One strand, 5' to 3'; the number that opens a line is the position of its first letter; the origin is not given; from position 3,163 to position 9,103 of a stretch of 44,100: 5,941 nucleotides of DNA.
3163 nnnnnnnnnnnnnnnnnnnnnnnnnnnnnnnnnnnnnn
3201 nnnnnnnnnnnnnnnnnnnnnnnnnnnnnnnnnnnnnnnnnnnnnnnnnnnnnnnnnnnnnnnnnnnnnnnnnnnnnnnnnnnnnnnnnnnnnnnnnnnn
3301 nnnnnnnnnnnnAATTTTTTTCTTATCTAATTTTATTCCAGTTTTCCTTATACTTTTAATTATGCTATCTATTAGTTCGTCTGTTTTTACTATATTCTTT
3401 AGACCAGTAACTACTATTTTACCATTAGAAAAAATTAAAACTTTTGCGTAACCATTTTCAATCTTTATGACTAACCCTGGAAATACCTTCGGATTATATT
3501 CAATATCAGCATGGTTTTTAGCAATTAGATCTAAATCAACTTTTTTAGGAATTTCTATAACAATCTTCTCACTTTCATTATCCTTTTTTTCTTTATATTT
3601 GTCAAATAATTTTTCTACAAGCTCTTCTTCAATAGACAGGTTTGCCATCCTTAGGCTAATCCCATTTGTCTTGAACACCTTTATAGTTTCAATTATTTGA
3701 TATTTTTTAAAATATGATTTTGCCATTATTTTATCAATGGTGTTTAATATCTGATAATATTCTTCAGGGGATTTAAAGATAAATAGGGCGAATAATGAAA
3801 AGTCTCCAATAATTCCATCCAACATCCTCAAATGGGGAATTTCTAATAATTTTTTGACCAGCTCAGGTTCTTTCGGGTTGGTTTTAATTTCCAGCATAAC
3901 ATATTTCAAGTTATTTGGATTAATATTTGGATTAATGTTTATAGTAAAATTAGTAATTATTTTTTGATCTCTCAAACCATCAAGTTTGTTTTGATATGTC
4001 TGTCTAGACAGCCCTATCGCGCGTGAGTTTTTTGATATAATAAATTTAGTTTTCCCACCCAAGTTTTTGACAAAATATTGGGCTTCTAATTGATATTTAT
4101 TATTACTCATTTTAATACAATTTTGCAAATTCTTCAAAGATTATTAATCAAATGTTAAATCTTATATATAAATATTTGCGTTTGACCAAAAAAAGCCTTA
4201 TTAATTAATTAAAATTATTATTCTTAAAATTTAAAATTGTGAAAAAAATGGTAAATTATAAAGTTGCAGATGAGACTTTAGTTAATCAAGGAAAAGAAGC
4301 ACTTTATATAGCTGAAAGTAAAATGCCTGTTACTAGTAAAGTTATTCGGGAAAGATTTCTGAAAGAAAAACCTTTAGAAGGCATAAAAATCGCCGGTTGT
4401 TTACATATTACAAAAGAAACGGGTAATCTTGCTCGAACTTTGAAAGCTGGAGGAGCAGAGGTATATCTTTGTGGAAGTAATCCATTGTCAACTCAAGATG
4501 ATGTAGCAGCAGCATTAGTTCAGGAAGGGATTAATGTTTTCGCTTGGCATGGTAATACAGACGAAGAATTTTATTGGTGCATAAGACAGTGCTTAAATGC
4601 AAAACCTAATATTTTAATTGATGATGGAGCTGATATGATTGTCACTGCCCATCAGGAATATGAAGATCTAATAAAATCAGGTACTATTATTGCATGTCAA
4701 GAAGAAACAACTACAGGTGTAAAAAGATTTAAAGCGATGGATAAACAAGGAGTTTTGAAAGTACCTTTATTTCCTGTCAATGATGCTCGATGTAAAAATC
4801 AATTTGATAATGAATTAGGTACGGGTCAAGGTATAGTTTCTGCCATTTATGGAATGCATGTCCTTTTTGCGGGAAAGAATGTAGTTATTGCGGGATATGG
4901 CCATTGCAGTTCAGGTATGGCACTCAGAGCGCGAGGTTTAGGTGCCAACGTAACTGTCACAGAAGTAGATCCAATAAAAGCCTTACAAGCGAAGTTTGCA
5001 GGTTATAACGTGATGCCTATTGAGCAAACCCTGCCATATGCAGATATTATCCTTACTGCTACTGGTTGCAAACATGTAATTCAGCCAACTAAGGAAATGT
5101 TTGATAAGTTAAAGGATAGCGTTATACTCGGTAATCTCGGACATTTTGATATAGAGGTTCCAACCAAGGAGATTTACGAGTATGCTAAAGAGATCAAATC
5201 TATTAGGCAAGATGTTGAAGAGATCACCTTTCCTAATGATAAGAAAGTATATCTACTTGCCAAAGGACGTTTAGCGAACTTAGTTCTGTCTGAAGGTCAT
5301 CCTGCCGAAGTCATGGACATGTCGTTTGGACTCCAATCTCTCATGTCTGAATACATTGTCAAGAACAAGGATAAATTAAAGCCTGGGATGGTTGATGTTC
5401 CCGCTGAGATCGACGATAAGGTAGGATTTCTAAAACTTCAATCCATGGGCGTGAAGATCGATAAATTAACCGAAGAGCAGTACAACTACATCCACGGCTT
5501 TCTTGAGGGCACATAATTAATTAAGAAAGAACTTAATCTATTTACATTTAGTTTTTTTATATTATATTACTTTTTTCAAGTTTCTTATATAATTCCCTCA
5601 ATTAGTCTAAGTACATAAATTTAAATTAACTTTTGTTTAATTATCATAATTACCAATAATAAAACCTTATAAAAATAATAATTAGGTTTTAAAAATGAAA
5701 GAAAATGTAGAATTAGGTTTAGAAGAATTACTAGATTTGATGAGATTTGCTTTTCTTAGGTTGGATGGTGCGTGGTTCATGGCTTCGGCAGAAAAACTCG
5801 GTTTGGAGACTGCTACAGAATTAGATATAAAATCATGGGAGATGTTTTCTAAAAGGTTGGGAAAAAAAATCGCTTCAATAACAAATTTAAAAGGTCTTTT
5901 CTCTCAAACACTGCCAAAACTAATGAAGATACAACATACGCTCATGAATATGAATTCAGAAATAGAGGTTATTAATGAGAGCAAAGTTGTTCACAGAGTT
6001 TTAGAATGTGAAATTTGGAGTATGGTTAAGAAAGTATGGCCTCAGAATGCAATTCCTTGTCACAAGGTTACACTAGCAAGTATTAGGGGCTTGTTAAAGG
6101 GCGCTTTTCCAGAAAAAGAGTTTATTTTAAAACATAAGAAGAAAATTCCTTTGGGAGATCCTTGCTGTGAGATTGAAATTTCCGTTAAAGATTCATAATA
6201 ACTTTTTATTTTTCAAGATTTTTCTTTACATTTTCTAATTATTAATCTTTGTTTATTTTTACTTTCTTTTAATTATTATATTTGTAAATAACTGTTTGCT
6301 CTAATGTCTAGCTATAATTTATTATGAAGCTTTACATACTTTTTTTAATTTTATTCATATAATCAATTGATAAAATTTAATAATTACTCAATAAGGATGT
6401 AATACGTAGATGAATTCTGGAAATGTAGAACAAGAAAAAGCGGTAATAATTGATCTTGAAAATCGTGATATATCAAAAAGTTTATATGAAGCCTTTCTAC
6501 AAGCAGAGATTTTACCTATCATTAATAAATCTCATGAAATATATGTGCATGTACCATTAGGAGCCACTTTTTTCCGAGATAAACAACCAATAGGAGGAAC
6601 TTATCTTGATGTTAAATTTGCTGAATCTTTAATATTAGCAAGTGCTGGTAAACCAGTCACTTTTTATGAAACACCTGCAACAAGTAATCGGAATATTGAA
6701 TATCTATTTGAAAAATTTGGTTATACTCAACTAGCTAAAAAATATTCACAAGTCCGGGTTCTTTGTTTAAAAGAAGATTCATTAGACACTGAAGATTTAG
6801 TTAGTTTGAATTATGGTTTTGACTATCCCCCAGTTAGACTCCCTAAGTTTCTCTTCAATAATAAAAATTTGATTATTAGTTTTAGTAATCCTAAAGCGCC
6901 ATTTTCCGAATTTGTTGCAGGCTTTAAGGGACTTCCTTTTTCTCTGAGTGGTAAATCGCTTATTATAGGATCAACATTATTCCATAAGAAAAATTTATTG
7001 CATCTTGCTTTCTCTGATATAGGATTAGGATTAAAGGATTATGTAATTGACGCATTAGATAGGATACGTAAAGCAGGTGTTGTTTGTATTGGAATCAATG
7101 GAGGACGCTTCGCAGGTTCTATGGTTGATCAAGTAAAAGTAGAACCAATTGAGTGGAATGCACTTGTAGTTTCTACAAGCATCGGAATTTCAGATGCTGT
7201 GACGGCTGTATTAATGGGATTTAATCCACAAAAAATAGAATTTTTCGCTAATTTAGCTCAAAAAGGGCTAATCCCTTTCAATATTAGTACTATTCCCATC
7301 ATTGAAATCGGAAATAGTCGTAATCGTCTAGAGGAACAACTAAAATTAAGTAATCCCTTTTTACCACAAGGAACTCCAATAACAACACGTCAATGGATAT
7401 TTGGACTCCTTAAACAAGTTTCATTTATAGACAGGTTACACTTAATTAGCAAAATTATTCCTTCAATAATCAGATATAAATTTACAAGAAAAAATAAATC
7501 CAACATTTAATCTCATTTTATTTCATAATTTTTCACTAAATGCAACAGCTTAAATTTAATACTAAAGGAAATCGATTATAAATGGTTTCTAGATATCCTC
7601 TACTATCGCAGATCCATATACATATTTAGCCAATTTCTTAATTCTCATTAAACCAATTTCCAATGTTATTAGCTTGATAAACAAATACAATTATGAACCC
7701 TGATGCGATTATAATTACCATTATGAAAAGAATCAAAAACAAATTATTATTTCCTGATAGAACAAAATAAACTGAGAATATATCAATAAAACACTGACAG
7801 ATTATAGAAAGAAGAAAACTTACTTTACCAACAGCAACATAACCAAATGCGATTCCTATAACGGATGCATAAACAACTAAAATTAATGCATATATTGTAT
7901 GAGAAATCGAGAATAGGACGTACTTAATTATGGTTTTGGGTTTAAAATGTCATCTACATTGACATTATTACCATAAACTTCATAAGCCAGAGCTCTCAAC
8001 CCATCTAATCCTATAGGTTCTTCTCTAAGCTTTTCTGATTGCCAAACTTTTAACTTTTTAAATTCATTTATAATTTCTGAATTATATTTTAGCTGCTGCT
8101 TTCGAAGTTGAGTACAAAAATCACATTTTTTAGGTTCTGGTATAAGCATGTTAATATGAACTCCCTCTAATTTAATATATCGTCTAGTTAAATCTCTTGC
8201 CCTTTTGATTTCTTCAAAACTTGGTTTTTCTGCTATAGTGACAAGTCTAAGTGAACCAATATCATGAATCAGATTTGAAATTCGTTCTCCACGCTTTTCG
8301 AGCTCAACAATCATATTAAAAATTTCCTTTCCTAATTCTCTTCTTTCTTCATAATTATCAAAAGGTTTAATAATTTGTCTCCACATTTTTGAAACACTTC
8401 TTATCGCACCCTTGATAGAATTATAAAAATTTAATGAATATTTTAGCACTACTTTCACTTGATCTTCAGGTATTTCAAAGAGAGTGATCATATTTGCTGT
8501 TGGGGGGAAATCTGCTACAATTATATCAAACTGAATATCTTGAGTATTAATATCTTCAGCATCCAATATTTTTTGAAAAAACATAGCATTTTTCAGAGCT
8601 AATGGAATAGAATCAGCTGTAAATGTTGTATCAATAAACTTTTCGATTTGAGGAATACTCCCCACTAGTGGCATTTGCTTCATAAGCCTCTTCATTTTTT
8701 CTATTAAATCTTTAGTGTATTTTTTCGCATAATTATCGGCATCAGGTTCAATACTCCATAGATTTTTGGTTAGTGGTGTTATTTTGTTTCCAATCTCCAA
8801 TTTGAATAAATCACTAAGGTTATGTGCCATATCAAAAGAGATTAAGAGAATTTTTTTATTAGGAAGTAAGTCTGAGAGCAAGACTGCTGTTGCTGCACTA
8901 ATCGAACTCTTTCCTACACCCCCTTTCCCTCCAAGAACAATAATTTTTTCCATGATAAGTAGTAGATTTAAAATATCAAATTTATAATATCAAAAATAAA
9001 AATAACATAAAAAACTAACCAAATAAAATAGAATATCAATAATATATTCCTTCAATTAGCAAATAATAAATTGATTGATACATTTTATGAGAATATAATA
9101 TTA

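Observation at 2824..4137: Single TBP repeat embedded between two Lrp/AsnC modules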

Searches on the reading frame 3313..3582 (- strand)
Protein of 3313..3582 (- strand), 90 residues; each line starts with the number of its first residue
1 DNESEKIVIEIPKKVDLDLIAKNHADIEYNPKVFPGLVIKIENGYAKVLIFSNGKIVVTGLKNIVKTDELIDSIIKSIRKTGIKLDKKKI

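Call 6: search_protein_families(library=pfam, proteins=[window:3313-3552:-], max_evalue=10)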
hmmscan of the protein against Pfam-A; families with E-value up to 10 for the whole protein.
seq(80 aa): 2 families
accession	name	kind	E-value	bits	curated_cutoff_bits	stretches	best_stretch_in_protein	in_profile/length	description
PF00352.27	TBP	-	2.1e-17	63.1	22.9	1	2-70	14-84/85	Transcription factor TFIID (or TATA-binding protein, TBP)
PF08645.17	PNK3P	-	0.11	12.7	22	1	14-69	24-80/161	Polynucleotide kinase 3 phosphatase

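Call 22: find_homologous_proteins(query=window:3313-3570:-, max_evalue=0.001)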
Query seq(86 aa): 7 candidates shared short words with the query, none scored E <= 0.001.

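Call 38: search_protein_representatives(protein=window:3313-3582:-)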
Query: 90 residues. Proteins with E-value up to 0.001 (for the whole library): 2429; up to 1e-10: 428; up to 1e-30: 0. The best 150 are listed.
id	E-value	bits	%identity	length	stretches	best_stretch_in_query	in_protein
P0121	8.0e-28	112.1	35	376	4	9-80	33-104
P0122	6.4e-24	99.7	38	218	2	6-86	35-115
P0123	1.9e-23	98.1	44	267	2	5-86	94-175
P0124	3.1e-23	97.5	42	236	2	12-87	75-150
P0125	2.6e-22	94.5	59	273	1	3-89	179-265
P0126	4.0e-22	93.9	38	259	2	9-87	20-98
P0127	4.1e-22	93.9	39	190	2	18-89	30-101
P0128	5.0e-22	93.6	37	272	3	10-72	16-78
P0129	2.2e-21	91.6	36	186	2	13-86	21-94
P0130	1.0e-20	89.5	36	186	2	7-85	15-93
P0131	2.1e-20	88.5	33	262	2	9-86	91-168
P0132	5.1e-20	87.2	36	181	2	7-85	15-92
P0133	6.6e-20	86.8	36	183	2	8-90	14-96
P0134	1.0e-19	86.3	34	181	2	10-85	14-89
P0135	1.7e-19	85.5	37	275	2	7-84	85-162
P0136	2.0e-19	85.3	33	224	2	6-86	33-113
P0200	1.1e-15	73.3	46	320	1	7-90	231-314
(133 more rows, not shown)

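Call 44: list_cluster_members(proteins=[P0122, P0123, P0135, P0200, P0130, P0136])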
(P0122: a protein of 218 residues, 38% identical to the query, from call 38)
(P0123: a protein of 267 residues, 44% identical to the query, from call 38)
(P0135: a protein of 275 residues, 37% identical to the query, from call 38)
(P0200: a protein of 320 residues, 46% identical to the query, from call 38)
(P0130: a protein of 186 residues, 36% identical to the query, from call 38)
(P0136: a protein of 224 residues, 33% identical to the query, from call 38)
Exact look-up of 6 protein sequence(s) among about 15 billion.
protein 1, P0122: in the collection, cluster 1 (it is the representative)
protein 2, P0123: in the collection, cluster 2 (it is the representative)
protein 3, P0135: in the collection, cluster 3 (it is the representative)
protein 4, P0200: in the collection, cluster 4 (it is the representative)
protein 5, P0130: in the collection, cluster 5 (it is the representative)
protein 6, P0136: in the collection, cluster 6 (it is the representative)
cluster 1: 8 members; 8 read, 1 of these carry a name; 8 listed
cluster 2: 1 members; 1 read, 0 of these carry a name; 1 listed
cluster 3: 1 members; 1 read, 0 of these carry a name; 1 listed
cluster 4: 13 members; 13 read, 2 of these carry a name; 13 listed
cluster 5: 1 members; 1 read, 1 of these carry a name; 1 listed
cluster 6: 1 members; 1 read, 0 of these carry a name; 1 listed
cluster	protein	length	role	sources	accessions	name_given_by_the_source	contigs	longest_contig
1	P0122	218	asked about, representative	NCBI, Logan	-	-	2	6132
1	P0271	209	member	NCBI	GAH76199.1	unnamed protein product, partial [marine sediment metagenome]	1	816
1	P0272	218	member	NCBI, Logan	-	-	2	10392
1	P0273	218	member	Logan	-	-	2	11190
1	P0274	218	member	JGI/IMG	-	-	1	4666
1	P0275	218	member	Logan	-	-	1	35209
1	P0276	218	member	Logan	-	-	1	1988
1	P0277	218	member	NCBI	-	-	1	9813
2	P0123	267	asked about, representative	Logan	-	-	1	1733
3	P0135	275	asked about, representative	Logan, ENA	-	-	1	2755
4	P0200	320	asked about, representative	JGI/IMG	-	-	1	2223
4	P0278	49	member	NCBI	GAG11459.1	unnamed protein product, partial [marine sediment metagenome]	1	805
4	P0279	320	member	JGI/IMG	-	hypothetical protein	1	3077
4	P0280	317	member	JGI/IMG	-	-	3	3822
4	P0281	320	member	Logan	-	-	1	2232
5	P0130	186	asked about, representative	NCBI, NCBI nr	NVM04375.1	MAG: TATA-box-binding protein [Candidatus Helarchaeota archaeon] | TATA-box-binding protein [Candidatus Helarchaeota archaeon]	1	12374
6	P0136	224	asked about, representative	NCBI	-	-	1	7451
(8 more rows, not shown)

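Call 60: search_protein_families(library=pfam, proteins=[P0200, P0122], max_evalue=0.01)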
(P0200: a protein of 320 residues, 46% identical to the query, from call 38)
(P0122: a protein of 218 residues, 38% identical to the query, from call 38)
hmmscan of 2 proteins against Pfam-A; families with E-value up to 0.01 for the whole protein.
P0200 (320 aa): 1 family
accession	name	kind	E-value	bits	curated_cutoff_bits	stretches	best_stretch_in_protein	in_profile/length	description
PF00352.27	TBP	-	1.9e-23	82.6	22.9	1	229-304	7-84/85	Transcription factor TFIID (or TATA-binding protein, TBP)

P0122 (218 aa): 1 family
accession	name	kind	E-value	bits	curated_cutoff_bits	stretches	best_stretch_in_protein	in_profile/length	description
PF00352.27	TBP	-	2.6e-54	181.4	22.9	2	119-199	2-84/85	Transcription factor TFIID (or TATA-binding protein, TBP)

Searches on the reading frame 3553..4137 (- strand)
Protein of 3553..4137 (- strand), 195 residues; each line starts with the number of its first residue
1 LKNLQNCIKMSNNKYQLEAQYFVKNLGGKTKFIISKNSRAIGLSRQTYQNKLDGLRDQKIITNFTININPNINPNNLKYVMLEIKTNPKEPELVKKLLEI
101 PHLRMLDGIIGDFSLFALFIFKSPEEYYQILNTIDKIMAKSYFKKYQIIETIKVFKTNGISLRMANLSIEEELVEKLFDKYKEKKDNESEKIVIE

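Call 6: search_protein_families(library=pfam, proteins=[window:3553-4137:-], max_evalue=10)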
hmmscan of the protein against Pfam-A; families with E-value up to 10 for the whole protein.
seq(195 aa): 1 family
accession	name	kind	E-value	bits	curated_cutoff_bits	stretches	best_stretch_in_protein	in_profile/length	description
PF01037.27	AsnC_trans_reg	-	0.019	15.3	25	1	83-137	2-59/73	Lrp/AsnC ligand binding domain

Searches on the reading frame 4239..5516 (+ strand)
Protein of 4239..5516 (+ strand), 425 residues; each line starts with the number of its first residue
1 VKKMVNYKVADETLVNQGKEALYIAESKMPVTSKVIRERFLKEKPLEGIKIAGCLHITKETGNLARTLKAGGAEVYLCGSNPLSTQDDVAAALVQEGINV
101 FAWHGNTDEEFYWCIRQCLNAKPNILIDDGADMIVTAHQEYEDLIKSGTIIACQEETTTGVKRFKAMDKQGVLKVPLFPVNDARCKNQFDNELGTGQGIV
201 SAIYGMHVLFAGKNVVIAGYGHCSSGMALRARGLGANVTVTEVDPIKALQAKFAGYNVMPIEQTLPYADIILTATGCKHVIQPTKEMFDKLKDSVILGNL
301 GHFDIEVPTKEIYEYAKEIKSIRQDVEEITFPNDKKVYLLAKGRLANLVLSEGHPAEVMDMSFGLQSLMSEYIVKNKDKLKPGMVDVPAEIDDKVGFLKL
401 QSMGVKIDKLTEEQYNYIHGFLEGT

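Call 35: search_protein_families(library=pfam, proteins=[window:4239-5516:+], max_evalue=0.001)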
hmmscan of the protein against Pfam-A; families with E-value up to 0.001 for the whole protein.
window:4239-5516:+ (425 aa): 4 families
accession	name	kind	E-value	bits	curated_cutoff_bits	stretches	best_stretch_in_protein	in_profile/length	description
PF05221.23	AdoHcyase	-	2.4e-61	207.9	25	2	6-142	1-141/299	S-adenosyl-L-homocysteine hydrolase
PF00670.27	AdoHcyase_NAD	-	4.8e-43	147.5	27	1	205-351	16-160/162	S-adenosyl-L-homocysteine hydrolase, NAD binding domain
PF02826.25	2-Hacid_dh_C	-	1.2e-06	28.4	25.1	1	207-302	31-128/178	D-isomer specific 2-hydroxyacid dehydrogenase, NAD binding domain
PF07991.19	KARI_N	-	0.0002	21.4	20.6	1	211-275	3-68/165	Acetohydroxy acid isomeroreductase, NADPH-binding domain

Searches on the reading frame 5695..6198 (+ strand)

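Call 35: search_protein_families(library=pfam, proteins=[window:5695-6198:+], max_evalue=0.001)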
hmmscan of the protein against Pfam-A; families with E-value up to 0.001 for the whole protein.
window:5695-6198:+ (167 aa): 1 family
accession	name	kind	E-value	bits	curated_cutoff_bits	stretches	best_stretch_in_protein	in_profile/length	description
PF19620.4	DUF6125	-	3.6e-09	37.2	27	1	18-127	17-126/164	Family of unknown function (DUF6125)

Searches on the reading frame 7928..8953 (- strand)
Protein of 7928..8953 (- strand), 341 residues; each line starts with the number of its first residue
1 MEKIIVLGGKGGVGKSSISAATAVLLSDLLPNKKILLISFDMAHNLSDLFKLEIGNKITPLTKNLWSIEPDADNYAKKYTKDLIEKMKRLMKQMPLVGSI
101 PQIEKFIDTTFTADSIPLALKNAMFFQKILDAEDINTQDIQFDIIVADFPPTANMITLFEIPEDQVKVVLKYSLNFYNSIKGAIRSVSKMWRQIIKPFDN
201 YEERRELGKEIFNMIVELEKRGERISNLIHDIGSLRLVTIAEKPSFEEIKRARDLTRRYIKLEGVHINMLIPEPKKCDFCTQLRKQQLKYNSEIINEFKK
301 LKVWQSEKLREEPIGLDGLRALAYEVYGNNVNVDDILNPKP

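Call 35: search_protein_families(library=pfam, proteins=[window:7928-8953:-], max_evalue=0.001)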
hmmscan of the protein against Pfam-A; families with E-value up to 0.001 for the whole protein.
window:7928-8953:- (341 aa): 4 families
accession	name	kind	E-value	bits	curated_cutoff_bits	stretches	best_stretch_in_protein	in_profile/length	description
PF02374.21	ArsA_ATPase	-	6e-49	167.3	24.3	1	3-327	2-304/305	Anion-transporting ATPase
PF13614.12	AAA_31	-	5e-09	36.8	27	1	2-162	2-138/177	AAA domain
PF01656.29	CbiA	-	3.4e-08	33.9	25.4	1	4-179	1-54/125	CobQ/CobB/MinD/ParA nucleotide binding domain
PF10609.15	ParA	-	0.0001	22.3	27.1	1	2-41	4-41/246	NUBPL iron-transfer P-loop NTPase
